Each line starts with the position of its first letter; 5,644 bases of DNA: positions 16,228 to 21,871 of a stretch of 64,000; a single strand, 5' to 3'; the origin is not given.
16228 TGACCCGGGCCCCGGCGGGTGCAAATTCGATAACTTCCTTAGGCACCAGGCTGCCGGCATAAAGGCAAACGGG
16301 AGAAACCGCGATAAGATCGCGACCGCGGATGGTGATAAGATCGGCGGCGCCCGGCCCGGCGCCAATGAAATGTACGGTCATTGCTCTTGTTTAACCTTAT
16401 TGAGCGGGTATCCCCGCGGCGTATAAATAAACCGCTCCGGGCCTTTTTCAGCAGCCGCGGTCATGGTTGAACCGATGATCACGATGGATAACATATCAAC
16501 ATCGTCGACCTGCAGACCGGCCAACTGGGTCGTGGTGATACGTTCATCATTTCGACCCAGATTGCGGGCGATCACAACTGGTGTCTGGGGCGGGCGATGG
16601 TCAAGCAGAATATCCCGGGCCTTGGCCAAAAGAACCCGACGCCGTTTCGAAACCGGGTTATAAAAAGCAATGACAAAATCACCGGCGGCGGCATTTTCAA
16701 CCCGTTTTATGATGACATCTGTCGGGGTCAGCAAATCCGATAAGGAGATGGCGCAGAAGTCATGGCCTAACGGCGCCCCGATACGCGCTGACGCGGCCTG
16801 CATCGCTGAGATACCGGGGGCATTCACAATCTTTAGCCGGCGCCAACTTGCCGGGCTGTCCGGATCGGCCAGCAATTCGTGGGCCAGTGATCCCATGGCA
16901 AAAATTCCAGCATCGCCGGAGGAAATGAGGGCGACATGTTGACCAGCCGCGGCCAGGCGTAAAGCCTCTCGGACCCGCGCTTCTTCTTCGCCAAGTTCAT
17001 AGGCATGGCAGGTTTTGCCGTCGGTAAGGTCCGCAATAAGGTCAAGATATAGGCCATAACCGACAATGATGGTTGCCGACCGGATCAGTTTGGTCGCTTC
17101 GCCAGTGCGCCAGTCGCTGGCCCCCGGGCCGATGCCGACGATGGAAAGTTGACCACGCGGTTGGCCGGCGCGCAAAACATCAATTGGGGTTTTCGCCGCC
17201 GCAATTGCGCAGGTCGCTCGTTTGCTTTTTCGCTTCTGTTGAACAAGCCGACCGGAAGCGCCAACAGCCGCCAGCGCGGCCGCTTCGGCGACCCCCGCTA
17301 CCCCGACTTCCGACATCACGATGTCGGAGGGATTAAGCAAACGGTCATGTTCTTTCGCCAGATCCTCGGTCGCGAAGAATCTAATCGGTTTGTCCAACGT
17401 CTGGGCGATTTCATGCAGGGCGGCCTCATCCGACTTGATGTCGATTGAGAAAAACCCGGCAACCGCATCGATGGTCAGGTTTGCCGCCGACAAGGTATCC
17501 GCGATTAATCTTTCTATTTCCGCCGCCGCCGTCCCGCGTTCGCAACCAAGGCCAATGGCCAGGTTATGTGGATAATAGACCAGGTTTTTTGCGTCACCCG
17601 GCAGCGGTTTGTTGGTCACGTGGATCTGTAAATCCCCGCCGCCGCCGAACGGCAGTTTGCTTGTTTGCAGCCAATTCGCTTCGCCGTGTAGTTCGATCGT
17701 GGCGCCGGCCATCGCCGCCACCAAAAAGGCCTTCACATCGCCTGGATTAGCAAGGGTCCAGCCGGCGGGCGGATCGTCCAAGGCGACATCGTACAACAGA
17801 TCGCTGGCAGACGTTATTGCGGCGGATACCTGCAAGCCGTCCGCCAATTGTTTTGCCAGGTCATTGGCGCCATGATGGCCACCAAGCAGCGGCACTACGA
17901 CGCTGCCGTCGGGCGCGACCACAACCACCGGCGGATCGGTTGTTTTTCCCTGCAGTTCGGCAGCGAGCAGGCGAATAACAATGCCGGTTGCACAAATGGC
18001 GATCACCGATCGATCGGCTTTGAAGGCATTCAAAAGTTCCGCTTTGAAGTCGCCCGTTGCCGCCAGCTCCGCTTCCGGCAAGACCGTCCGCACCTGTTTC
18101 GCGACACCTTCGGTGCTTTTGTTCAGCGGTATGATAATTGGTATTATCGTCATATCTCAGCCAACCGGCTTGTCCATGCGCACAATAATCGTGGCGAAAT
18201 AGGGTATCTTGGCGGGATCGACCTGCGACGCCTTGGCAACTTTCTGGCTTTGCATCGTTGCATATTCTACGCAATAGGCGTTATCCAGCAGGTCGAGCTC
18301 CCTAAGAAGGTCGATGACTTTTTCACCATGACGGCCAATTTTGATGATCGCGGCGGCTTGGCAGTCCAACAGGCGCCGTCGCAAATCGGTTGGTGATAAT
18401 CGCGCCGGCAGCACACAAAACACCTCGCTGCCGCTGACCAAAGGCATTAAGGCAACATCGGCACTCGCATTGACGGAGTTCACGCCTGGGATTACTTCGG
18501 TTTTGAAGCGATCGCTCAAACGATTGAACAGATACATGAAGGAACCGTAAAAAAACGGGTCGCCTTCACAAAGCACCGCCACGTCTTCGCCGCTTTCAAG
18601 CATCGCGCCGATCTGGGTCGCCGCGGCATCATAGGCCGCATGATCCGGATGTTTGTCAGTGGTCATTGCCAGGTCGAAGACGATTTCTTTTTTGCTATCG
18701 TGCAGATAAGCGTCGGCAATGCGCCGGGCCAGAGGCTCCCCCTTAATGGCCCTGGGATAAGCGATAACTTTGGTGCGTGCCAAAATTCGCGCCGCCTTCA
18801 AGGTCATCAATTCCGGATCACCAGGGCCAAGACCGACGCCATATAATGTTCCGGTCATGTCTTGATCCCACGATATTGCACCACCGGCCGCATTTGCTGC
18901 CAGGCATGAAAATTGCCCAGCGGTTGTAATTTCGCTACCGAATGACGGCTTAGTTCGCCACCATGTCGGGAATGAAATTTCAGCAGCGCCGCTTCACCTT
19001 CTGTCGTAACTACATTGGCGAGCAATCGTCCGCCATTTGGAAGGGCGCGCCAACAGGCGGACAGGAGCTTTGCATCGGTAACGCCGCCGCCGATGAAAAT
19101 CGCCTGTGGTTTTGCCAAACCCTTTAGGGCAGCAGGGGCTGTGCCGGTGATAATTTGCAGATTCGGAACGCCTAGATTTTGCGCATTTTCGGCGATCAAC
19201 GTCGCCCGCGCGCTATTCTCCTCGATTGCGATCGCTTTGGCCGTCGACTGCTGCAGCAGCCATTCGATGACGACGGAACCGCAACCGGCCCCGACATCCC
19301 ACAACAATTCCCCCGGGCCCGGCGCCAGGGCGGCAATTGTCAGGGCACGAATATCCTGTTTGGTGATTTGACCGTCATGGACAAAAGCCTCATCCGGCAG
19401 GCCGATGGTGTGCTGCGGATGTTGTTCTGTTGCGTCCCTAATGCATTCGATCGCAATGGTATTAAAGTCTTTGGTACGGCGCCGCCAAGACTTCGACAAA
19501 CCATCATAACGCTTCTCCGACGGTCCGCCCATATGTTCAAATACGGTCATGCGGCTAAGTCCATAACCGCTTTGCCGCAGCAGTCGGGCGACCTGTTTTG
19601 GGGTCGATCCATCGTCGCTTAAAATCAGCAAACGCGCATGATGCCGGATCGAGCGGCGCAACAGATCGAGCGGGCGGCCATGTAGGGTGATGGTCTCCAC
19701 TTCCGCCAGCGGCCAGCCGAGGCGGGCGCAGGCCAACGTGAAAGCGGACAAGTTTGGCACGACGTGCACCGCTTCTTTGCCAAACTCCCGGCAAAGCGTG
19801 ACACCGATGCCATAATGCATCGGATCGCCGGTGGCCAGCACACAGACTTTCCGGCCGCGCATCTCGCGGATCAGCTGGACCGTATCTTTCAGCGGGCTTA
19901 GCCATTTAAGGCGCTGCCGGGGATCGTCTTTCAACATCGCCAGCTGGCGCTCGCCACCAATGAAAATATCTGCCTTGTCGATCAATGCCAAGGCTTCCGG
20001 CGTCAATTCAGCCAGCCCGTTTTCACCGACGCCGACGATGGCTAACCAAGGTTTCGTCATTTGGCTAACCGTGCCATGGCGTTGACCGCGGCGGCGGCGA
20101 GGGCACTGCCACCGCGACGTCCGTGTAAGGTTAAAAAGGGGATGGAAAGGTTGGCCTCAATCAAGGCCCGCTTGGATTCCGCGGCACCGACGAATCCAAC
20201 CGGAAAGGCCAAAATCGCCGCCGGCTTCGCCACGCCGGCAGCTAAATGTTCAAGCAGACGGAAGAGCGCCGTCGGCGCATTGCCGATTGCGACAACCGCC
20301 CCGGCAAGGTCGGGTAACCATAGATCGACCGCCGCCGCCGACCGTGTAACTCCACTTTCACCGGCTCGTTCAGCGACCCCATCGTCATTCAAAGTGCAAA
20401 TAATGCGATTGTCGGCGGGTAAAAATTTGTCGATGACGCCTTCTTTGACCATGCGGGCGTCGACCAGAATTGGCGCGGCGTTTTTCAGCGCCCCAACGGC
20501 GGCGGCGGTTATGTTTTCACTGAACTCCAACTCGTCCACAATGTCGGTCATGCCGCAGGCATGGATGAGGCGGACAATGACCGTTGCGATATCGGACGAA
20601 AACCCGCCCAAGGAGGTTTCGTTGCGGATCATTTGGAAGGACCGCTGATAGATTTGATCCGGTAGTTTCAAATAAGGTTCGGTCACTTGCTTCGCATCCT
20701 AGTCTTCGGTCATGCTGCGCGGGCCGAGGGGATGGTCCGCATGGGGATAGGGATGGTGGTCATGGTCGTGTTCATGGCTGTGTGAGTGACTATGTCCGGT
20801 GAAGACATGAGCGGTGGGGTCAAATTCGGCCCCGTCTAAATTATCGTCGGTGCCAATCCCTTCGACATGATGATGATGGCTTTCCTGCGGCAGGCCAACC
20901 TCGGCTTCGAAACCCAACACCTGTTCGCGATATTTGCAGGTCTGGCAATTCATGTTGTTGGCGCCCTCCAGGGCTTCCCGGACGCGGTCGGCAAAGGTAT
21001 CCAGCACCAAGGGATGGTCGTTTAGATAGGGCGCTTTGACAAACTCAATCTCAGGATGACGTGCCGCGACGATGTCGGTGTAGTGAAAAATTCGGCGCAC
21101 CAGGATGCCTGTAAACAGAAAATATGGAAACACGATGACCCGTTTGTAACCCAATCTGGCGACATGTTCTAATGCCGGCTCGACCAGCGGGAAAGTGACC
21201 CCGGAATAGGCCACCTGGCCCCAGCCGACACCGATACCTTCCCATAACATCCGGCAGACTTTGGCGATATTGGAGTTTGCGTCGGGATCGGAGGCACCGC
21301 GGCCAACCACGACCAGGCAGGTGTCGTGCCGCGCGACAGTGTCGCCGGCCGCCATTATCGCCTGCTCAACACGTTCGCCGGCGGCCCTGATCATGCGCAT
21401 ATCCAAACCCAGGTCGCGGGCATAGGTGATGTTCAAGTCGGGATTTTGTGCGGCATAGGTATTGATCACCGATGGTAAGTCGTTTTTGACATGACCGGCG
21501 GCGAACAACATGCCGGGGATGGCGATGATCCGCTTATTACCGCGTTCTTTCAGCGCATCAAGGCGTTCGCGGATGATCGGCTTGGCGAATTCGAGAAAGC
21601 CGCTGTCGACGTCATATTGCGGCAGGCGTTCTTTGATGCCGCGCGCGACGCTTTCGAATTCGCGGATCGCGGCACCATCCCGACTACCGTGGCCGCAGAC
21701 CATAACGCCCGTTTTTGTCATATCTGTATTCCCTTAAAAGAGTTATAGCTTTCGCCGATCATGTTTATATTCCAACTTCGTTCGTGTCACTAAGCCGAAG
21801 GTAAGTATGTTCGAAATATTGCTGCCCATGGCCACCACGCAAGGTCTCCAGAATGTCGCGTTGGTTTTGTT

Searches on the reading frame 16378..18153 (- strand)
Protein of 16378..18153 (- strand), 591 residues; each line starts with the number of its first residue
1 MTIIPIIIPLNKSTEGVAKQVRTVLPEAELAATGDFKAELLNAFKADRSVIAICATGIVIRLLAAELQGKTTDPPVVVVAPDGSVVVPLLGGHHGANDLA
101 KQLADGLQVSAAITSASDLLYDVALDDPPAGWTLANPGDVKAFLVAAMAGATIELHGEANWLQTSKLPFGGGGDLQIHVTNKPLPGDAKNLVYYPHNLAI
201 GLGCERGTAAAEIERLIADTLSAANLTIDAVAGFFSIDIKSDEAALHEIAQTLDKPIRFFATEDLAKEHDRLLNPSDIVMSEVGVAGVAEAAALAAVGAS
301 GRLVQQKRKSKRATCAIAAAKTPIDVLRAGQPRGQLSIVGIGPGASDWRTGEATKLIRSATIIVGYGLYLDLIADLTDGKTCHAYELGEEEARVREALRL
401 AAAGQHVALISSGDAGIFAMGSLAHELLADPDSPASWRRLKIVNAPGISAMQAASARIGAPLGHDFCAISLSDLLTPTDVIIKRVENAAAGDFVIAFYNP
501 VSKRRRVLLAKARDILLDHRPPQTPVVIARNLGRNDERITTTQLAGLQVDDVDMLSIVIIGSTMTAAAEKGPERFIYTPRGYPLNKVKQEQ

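Call 82: search_protein_families(library=pfam, proteins=[window:16378-18153:-], max_evalue=0.00001)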
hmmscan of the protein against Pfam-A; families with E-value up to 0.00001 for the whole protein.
window:16378-18153:- (591 aa): 3 families
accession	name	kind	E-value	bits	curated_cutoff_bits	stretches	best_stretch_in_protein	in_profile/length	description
PF00590.25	TP_methylase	-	1e-33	117.5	27.8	1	336-546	2-210/212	Tetrapyrrole (Corrin/Porphyrin) Methylases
PF01890.21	CbiG_C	-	5.2e-33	114.5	27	1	198-318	1-117/117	Cobalamin synthesis G C-terminus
PF11760.13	CbiG_N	-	4.2e-26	91.2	25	1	42-118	5-82/82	Cobalamin synthesis G N-terminal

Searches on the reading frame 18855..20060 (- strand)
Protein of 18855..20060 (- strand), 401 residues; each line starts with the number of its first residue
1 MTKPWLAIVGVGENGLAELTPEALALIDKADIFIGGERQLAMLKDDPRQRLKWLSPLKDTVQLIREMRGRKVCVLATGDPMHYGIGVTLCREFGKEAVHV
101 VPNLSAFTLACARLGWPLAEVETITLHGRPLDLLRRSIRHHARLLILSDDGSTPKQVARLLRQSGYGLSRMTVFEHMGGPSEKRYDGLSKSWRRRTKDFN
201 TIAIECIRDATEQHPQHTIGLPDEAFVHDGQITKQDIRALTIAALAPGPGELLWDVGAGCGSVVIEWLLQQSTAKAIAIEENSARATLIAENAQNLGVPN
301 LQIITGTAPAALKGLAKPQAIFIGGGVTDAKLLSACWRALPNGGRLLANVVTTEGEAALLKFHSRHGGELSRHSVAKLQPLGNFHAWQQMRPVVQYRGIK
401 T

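Call 82: search_protein_families(library=pfam, proteins=[window:18855-20060:-], max_evalue=0.00001)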
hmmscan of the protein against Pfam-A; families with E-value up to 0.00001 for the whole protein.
window:18855-20060:- (401 aa): 1 family
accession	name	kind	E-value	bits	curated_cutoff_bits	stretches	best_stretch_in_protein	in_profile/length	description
PF00590.25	TP_methylase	-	1.1e-25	91.2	27.8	1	6-187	2-206/212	Tetrapyrrole (Corrin/Porphyrin) Methylases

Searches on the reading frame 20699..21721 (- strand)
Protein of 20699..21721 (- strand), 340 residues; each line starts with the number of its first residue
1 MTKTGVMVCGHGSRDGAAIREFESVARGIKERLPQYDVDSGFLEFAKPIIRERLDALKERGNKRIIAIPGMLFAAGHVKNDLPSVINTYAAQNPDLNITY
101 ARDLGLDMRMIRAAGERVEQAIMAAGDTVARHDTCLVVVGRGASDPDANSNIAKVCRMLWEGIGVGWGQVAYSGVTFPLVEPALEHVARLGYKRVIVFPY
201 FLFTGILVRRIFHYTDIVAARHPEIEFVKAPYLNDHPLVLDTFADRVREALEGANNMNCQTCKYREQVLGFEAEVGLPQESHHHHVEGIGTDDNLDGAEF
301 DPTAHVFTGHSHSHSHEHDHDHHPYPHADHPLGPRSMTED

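Call 82: search_protein_families(library=pfam, proteins=[window:20699-21721:-], max_evalue=0.00001)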
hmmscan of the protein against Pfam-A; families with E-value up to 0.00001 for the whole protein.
window:20699-21721:- (340 aa): 2 families
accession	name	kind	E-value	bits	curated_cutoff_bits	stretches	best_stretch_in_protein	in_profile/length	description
PF01903.22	CbiX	-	2.4e-49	166.5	22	2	11-113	1-103/106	CbiX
PF06180.16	CbiK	-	5.8e-06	26.3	26.2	0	6-83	144-218/262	Cobalt chelatase (CbiK)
